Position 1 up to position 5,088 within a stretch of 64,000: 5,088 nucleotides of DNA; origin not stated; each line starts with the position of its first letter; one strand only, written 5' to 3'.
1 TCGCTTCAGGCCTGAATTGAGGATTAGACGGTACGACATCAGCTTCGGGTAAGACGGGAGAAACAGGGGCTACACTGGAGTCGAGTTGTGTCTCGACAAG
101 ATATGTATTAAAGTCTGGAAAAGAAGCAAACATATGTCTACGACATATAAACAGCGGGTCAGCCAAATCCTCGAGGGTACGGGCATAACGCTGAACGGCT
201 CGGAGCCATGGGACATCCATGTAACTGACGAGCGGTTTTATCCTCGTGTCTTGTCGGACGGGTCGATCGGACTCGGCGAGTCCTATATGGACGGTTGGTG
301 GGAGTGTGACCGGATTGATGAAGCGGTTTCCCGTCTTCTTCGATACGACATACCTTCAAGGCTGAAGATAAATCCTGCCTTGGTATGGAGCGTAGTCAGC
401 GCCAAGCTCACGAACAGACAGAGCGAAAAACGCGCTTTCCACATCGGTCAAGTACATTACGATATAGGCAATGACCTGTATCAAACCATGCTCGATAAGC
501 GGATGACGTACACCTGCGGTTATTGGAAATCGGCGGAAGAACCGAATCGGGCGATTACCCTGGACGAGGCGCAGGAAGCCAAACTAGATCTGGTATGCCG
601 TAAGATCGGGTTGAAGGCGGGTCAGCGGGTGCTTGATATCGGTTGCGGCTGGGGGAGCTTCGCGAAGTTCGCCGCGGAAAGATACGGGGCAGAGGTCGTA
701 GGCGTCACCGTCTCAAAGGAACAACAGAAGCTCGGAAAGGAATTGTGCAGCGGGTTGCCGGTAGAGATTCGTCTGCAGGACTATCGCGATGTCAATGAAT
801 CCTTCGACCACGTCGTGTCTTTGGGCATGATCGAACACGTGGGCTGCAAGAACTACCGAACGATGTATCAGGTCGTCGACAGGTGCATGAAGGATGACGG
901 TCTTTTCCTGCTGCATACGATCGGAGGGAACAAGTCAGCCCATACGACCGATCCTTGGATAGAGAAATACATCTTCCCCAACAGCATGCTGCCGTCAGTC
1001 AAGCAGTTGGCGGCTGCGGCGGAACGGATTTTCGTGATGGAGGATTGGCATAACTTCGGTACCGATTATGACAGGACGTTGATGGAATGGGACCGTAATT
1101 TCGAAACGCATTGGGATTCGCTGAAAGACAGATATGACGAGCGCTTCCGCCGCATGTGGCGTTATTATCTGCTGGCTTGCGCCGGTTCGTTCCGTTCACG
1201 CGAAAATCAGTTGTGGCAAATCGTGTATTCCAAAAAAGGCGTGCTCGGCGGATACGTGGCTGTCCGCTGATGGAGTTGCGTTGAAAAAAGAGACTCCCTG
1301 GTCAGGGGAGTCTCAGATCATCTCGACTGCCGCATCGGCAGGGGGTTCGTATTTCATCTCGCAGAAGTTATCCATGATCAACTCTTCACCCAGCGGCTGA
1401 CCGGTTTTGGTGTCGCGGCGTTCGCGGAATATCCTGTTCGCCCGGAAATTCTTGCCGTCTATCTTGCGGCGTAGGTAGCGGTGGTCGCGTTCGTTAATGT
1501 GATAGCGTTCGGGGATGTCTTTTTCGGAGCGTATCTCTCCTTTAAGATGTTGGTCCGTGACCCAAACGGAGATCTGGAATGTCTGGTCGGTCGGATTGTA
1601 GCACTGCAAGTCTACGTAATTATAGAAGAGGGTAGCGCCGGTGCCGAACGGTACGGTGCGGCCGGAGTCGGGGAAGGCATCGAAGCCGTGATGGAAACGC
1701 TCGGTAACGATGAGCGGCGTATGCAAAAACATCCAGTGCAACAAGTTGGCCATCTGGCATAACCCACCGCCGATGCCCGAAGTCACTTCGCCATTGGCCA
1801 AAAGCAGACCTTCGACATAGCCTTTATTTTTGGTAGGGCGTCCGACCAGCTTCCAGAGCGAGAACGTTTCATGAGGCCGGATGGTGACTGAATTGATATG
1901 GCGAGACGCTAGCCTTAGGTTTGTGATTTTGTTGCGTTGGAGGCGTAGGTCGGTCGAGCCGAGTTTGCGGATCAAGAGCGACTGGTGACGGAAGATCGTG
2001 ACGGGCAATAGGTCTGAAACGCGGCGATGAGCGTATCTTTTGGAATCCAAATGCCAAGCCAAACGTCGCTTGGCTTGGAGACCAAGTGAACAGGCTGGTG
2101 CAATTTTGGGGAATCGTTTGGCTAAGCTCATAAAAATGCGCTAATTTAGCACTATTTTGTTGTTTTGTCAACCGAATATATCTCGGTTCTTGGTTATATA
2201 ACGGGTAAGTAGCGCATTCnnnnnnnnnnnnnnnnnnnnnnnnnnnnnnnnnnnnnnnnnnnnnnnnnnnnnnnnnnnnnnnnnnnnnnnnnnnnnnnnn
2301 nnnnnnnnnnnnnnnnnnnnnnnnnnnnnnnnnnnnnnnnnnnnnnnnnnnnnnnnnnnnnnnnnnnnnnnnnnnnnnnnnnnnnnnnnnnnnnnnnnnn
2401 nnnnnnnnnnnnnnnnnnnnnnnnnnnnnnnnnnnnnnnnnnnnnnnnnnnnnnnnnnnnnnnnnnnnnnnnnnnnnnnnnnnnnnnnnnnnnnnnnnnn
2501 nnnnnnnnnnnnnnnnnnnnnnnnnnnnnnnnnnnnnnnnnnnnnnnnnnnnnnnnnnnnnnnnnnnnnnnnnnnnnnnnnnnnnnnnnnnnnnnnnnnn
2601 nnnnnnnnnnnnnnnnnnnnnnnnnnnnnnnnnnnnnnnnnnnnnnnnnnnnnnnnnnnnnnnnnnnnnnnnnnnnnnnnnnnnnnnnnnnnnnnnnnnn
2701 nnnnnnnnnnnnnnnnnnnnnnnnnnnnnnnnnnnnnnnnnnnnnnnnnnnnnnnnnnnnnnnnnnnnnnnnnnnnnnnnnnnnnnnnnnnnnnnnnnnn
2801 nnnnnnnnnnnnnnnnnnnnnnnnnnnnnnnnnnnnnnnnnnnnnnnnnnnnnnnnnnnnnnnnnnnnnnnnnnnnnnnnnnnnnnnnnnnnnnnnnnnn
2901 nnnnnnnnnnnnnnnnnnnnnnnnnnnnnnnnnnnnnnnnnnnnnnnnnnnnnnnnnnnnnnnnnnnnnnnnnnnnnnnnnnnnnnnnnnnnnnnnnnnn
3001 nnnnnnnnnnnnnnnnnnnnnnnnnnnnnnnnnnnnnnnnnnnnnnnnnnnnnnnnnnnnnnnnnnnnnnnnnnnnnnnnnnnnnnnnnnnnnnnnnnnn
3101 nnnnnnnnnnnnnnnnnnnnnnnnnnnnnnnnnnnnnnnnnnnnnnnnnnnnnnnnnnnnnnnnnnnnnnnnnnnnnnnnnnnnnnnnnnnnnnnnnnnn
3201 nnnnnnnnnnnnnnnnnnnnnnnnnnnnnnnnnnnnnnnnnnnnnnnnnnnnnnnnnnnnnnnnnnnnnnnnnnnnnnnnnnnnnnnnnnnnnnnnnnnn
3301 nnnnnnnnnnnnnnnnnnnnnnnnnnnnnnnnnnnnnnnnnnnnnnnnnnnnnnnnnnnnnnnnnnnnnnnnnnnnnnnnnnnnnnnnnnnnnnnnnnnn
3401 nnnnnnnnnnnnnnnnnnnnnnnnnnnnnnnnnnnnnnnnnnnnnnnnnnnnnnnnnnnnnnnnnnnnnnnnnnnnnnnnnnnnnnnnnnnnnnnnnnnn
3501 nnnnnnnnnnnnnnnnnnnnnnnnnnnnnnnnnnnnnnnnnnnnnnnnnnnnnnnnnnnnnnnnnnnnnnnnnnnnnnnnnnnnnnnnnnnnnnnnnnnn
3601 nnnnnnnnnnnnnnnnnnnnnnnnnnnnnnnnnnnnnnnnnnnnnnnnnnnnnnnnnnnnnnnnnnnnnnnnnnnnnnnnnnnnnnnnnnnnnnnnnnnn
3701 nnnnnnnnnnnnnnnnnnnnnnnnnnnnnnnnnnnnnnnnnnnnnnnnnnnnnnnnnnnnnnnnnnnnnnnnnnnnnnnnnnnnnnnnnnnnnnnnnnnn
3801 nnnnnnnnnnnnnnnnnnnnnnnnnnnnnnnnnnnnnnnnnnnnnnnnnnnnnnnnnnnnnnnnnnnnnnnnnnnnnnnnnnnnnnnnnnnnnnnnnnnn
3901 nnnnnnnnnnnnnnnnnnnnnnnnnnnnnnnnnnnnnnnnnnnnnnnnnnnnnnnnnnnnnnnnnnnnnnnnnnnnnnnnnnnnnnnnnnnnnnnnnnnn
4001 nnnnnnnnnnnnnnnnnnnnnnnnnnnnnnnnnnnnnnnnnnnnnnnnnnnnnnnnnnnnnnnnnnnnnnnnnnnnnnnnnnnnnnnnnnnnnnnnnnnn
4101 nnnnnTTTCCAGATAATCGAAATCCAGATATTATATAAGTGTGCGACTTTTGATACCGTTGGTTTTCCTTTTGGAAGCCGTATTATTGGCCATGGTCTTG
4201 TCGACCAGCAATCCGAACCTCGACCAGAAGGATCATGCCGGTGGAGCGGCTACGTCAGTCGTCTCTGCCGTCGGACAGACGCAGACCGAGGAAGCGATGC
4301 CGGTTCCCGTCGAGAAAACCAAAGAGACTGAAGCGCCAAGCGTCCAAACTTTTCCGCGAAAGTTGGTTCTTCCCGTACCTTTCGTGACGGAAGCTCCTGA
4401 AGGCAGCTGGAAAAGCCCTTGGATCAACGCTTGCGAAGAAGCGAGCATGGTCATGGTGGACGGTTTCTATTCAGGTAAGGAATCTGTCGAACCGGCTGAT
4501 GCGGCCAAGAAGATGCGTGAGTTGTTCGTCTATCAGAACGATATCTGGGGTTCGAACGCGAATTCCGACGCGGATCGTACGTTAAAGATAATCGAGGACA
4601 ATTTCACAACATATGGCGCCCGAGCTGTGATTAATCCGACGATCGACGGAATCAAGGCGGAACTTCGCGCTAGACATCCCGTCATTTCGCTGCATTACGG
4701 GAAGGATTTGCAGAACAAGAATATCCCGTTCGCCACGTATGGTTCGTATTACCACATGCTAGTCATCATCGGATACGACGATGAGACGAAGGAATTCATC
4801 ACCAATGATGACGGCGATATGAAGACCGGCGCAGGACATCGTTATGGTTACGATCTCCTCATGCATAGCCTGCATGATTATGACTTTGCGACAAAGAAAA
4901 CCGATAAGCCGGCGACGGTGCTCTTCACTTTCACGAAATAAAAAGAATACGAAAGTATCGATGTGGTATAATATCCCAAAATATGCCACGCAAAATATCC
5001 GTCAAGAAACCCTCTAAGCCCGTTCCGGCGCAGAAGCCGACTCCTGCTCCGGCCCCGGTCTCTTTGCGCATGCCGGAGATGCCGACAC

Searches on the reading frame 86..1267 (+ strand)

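Call 106: search_protein_families(library=pfam, proteins=[window:86-1267:+], max_evalue=0.00001)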
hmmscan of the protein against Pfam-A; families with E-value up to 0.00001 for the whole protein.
window:86-1267:+ (394 aa): 7 families
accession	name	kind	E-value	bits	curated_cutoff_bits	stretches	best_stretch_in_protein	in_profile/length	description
PF02353.26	CMAS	-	2.5e-90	302.9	27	1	113-379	2-273/273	Mycolic acid cyclopropane synthetase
PF13649.12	Methyltransf_25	-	7e-15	55.9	27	1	182-272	1-97/97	Methyltransferase domain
PF08241.18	Methyltransf_11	-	2e-13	51.2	21.2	1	183-275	1-94/95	Methyltransferase domain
PF08242.18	Methyltransf_12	-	3.9e-10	40.8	30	1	183-274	1-98/98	Methyltransferase domain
PF13489.12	Methyltransf_23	-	7e-10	39.3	27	1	176-291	20-132/164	Methyltransferase domain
PF13847.12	Methyltransf_31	-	1.7e-08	34.7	27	1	177-280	2-113/145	Methyltransferase domain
PF01728.25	FtsJ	-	4.3e-07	30.5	24.1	1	166-216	8-62/181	FtsJ-like methyltransferase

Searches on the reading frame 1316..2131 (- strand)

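Call 106: search_protein_families(library=pfam, proteins=[window:1316-2131:-], max_evalue=0.00001)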
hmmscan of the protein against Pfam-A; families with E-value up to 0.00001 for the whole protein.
window:1316-2131:- (272 aa): 1 family
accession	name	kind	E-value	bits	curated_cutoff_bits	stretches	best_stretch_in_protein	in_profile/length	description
PF04294.18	VanW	-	4.9e-39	133.2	27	1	67-200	1-129/130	VanW like protein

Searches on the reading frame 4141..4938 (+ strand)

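Call 106: search_protein_families(library=pfam, proteins=[window:4141-4938:+], max_evalue=0.00001)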
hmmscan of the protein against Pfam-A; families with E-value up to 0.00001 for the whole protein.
window:4141-4938:+ (266 aa): 1 family
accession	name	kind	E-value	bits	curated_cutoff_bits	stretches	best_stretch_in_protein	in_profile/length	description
PF13529.12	Peptidase_C39_2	-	3.6e-11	44.2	24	1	95-223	13-141/143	Peptidase_C39 like family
